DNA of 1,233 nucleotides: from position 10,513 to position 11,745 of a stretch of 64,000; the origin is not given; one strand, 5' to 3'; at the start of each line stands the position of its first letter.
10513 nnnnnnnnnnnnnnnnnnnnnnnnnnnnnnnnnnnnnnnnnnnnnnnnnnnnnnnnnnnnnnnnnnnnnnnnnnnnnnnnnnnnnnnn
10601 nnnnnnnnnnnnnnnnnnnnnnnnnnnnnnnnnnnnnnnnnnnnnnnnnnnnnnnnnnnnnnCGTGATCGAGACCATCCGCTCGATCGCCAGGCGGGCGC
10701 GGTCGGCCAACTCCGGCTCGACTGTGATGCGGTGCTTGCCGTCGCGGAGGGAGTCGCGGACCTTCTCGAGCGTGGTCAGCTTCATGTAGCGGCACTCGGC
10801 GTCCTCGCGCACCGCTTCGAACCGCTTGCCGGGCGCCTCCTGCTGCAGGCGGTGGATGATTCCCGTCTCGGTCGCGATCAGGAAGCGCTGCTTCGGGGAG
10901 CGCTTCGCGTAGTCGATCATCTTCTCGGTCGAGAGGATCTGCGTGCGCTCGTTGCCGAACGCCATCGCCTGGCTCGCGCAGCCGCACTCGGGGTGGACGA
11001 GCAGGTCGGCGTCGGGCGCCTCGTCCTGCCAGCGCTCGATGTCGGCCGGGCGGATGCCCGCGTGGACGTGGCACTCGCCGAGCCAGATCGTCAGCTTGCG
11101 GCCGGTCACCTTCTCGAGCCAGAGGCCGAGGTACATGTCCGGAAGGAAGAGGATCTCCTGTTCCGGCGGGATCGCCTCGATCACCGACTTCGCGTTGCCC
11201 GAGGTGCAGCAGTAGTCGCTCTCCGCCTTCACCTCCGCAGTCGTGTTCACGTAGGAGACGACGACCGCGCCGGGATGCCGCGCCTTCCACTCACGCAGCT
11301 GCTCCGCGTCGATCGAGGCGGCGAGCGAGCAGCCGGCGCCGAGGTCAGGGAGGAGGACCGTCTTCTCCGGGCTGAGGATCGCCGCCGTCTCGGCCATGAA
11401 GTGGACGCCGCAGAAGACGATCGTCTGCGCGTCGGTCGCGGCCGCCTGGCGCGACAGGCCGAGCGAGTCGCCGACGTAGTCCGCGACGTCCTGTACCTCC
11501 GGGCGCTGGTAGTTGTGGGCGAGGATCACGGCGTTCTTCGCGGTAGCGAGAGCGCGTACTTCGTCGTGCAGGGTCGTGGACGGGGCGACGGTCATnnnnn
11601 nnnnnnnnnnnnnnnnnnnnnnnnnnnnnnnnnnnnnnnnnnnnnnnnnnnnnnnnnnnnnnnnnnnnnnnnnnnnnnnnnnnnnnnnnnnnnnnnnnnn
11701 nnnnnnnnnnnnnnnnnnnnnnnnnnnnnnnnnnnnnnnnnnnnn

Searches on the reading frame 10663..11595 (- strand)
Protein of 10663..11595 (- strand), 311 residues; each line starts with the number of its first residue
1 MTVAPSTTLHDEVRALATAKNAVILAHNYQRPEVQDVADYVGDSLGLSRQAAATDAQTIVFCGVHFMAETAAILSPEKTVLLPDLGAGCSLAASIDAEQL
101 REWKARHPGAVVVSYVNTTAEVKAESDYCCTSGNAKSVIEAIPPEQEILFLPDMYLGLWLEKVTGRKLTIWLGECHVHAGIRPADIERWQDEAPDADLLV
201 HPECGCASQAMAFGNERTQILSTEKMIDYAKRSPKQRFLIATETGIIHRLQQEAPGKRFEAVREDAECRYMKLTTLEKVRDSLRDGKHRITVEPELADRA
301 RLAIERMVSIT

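Call 36: find_homologous_proteins(query=window:10663-11595:-, max_evalue=1e-60)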
Query window:10663-11595:- (311 aa): 7994 proteins with E <= 1e-60 among 8000 candidates; the best 120 are listed.
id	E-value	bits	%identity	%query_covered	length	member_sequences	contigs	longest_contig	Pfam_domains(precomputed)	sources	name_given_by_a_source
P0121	2.0e-192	656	94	100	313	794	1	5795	PF02445.22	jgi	-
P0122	2.5e-191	652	93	100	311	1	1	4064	PF02445.22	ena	-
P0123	6.6e-186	635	90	100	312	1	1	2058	PF02445.22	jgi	jgi:quinolinate synthase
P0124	1.0e-184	631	89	100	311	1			PF02445.22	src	-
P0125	1.5e-184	630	91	100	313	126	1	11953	PF02445.22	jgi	jgi:quinolinate synthase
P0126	2.2e-184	630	90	100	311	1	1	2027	PF02445.22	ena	-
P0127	5.9e-184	628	90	99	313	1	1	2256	PF02445.22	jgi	jgi:quinolinate synthase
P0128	1.4e-183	627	90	100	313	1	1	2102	PF02445.22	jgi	jgi:quinolinate synthase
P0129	7.2e-183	625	91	97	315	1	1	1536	PF02445.22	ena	-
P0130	7.6e-183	625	91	97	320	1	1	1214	PF02445.22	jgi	-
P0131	1.5e-182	624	90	98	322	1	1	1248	PF02445.22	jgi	jgi:quinolinate synthase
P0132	5.2e-181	619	88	100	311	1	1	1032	PF02445.22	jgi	jgi:quinolinate synthase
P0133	5.5e-181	619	89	99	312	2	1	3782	PF02445.22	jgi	jgi:quinolinate synthase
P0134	2.1e-180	617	87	100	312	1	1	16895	PF02445.22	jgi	jgi:quinolinate synthase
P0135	2.8e-180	616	89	97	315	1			PF02445.22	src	-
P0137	5.1e-180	615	86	100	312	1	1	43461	PF02445.22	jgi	jgi:quinolinate synthase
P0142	5.3e-179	612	88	97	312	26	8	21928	PF02445.22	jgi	jgi:quinolinate synthase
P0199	1.6e-175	601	86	100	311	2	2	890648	PF02445.22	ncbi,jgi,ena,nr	ncbi:MAG TPA: quinolinate synthase NadA [Gaiellaceae bacterium]|nr:quinolinate synthase NadA [Gaiell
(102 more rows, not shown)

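Call 37: find_encoding_contigs(protein=P0121, flank=10000, max_places=2)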
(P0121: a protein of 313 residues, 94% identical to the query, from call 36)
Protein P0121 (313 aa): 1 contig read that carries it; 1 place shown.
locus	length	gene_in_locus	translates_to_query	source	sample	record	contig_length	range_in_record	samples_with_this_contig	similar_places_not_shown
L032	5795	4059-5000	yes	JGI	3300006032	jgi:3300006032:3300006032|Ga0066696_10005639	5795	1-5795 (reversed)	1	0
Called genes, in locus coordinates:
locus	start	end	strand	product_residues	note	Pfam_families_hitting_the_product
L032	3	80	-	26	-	?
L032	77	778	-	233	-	PF12844:HTH_19 (faint), PF13413:HTH_25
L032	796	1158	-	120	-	-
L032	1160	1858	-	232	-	PF00293:NUDIX, PF19368:WHD_AraR, PF21906:WHD_NrtR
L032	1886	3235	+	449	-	PF00890:FAD_binding_2, PF01266:DAO, PF03486:HI0933_like (faint), PF07992:Pyr_redox_2 (faint)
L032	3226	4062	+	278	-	PF02749:QRPTase_N, PF01729:QRPTase_C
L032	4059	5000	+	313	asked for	PF02445:NadA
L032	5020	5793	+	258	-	?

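Call 38: find_encoding_contigs(protein=P0125, flank=10000, max_places=2)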
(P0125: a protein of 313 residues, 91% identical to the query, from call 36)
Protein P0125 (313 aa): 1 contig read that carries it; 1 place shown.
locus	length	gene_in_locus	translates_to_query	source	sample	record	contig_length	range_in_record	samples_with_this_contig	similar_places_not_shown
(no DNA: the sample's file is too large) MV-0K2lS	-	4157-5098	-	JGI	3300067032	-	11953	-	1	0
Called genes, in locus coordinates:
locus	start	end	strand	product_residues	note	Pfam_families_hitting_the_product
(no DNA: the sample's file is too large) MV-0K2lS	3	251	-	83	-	?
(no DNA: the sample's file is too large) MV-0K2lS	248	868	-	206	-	PF13413:HTH_25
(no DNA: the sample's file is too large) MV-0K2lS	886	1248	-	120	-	-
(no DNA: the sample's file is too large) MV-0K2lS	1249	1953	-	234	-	PF00293:NUDIX, PF19368:WHD_AraR, PF21906:WHD_NrtR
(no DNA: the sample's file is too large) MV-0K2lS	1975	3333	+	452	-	PF00890:FAD_binding_2, PF01266:DAO (weak), PF03486:HI0933_like (faint), PF07992:Pyr_redox_2 (faint), PF02910:Succ_DH_flav_C (weak)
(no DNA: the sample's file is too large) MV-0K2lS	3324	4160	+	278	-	PF02749:QRPTase_N, PF01729:QRPTase_C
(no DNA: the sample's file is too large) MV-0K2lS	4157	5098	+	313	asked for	PF02445:NadA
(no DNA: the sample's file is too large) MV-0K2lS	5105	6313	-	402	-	PF02653:BPD_transp_2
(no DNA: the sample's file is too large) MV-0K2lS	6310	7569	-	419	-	PF02653:BPD_transp_2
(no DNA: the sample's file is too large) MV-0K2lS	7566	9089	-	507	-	PF00005:ABC_tran, PF13555:AAA_29 (faint), PF13304:AAA_21 (faint), PF00005:ABC_tran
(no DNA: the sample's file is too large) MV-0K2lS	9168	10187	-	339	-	PF02608:Bmp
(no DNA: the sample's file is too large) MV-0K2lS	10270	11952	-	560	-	?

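Call 39: find_encoding_contigs(protein=P0137, flank=10000, max_places=2)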
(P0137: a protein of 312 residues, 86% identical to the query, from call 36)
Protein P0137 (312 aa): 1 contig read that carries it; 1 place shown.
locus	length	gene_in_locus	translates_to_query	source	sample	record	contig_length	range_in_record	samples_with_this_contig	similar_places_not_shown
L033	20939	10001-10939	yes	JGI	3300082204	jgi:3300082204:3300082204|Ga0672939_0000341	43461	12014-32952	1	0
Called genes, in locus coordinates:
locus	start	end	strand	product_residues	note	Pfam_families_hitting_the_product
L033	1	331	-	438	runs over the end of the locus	PF00919:UPF0004, PF04055:Radical_SAM, PF01938:TRAM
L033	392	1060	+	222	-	PF00775:Dioxygenase_C (weak)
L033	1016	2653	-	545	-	PF12072:RNase_Y_N, PF00013:KH_1 (faint), PF01966:HD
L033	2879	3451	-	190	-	PF21982:RecX_HTH1 (faint), PF02631:RecX_HTH2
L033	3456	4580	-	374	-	PF00154:RecA_N, PF08423:Rad51, PF06745:ATPase (faint), PF27531:MT3502_N (weak), PF21096:RecA_C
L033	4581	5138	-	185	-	PF02834:LigT_PEase (weak), PF13563:2_5_RNA_ligase2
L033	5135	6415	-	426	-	PF00994:MoCF_biosynth, PF18146:CinA_KH (weak), PF02464:CinA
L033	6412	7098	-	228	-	PF13413:HTH_25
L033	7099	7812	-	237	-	PF00293:NUDIX, PF19368:WHD_AraR, PF21906:WHD_NrtR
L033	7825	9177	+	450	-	PF00890:FAD_binding_2, PF01266:DAO, PF03486:HI0933_like (faint), PF07992:Pyr_redox_2 (faint), PF02910:Succ_DH_flav_C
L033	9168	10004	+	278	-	PF02749:QRPTase_N, PF01729:QRPTase_C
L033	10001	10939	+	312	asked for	PF02445:NadA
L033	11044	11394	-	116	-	-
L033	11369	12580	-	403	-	PF02653:BPD_transp_2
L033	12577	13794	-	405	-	PF02653:BPD_transp_2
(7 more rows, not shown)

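Call 40: find_encoding_contigs(protein=P0199, flank=10000, max_places=2)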
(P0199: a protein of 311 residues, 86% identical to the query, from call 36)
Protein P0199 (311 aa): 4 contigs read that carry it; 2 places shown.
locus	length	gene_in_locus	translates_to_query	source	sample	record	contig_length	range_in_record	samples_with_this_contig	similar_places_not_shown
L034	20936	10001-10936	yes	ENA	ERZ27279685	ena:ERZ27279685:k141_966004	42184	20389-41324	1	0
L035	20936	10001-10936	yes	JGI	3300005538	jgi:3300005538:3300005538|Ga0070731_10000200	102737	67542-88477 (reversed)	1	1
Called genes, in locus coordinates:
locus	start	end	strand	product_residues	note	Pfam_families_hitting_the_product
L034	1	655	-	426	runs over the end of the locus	PF00919:UPF0004, PF04055:Radical_SAM, PF01938:TRAM (weak)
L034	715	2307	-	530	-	PF12072:RNase_Y_N, PF00013:KH_1 (faint), PF01966:HD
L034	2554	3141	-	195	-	PF21982:RecX_HTH1 (weak), PF02631:RecX_HTH2 (weak)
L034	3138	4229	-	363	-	PF00154:RecA_N, PF08423:Rad51, PF06745:ATPase (weak), PF27531:MT3502_N, PF21096:RecA_C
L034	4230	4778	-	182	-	PF02834:LigT_PEase, PF13563:2_5_RNA_ligase2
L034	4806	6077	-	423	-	PF00994:MoCF_biosynth, PF18146:CinA_KH (weak), PF02464:CinA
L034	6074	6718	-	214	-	PF13413:HTH_25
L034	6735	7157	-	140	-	-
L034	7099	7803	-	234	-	PF00293:NUDIX, PF19368:WHD_AraR, PF21906:WHD_NrtR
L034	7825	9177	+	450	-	PF00890:FAD_binding_2, PF01266:DAO, PF03486:HI0933_like (faint), PF07992:Pyr_redox_2 (faint), PF02910:Succ_DH_flav_C (weak)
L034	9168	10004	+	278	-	PF02749:QRPTase_N, PF01729:QRPTase_C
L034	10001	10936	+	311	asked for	PF02445:NadA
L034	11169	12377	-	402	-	PF02653:BPD_transp_2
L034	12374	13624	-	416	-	PF02653:BPD_transp_2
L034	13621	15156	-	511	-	PF00005:ABC_tran, PF13555:AAA_29 (faint), PF13304:AAA_21 (faint), PF00005:ABC_tran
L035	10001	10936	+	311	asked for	PF02445:NadA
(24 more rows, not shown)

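Call 42: find_encoding_contigs(protein=P0142, flank=4000, max_places=8)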
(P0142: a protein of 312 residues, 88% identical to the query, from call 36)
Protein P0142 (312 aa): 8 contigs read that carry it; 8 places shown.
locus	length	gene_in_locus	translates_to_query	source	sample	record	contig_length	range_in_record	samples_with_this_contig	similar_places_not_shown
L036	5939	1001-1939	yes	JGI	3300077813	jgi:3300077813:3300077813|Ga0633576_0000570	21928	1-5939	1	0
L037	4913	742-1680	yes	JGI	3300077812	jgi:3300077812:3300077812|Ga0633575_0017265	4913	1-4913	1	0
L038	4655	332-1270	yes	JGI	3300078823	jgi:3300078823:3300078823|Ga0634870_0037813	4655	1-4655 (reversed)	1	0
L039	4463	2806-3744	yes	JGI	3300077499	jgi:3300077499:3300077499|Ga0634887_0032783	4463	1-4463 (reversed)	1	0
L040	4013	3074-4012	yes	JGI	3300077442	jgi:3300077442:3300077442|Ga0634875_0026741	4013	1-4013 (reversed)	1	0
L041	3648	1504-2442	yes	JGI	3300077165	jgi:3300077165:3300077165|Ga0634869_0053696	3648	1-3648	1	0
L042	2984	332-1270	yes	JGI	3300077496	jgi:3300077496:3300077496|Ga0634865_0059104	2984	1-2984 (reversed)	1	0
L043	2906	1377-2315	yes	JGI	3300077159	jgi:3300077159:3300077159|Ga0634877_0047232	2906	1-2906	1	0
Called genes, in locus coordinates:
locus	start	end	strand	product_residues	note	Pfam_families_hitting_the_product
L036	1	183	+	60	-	?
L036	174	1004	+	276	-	PF02749:QRPTase_N, PF01729:QRPTase_C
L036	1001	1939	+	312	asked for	PF02445:NadA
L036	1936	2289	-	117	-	-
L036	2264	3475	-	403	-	PF02653:BPD_transp_2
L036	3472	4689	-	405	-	PF02653:BPD_transp_2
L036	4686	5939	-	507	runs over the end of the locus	PF00005:ABC_tran, PF13304:AAA_21 (faint), PF00005:ABC_tran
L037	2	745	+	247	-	?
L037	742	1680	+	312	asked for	PF02445:NadA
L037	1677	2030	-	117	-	-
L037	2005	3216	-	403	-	PF02653:BPD_transp_2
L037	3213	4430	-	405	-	PF02653:BPD_transp_2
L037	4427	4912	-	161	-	?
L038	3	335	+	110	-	?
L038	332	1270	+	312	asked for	PF02445:NadA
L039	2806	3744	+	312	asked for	PF02445:NadA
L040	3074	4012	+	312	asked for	PF02445:NadA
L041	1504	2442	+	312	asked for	PF02445:NadA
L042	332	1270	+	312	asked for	PF02445:NadA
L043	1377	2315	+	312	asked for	PF02445:NadA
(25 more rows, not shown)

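Call 43: find_encoding_contigs(protein=P0134, flank=4000, max_places=3)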
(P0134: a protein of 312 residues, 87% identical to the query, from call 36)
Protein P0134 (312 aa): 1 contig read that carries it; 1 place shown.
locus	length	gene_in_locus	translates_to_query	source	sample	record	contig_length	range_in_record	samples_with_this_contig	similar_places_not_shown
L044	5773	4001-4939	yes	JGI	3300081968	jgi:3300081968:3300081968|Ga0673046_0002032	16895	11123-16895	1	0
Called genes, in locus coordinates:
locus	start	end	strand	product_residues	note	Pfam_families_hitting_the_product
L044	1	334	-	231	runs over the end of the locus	PF13413:HTH_25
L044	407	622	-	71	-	-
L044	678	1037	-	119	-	-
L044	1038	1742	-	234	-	PF00293:NUDIX, PF19368:WHD_AraR, PF21906:WHD_NrtR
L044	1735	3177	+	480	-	PF00890:FAD_binding_2, PF01134:GIDA (faint), PF01266:DAO, PF03486:HI0933_like (faint), PF07992:Pyr_redox_2 (faint), PF02910:Succ_DH_flav_C (weak)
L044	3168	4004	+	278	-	PF02749:QRPTase_N, PF01729:QRPTase_C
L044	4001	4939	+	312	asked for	PF02445:NadA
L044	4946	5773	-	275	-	?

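Call 70: find_encoding_contigs(protein=P0122, flank=4000, max_places=3)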
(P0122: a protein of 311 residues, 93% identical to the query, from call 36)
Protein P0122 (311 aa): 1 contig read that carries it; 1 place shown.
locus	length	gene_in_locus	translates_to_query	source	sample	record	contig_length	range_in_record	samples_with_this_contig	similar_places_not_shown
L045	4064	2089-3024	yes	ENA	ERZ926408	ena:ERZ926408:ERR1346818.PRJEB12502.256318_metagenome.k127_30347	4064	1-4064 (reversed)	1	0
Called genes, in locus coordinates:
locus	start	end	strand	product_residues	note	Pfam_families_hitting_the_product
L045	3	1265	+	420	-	?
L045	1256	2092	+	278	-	PF02749:QRPTase_N, PF01729:QRPTase_C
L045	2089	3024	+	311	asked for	PF02445:NadA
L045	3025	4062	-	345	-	?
